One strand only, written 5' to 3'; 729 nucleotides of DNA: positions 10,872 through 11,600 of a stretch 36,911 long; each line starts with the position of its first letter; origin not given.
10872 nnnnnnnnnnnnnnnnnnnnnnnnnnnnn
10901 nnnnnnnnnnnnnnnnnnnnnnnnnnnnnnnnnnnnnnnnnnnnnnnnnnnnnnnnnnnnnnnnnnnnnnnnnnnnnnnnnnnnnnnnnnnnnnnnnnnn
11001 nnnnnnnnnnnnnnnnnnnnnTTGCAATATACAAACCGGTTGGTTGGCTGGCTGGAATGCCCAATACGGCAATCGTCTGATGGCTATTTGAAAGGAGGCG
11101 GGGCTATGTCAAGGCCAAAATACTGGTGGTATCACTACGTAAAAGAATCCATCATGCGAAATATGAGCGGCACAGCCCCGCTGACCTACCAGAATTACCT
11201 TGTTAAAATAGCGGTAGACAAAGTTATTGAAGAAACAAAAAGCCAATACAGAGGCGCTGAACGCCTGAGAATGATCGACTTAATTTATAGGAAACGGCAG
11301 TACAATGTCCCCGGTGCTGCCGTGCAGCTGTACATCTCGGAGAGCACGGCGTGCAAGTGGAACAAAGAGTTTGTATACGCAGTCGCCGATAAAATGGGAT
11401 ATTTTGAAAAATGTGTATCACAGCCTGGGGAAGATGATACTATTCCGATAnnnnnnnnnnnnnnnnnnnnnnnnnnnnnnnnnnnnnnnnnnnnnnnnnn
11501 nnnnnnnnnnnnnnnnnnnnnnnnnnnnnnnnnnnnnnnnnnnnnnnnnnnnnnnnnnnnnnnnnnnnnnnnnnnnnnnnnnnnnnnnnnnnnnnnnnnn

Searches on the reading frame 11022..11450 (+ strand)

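Call 42: search_protein_families(library=pfam, proteins=[window:11022-11450:+], max_evalue=0.01)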
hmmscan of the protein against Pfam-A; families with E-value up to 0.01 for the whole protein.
window:11022-11450:+ (143 aa): 1 family
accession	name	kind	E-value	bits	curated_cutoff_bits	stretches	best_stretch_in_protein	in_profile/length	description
PF13384.12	HTH_23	-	0.0083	16.4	24.6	0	79-115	5-39/50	Homeodomain-like domain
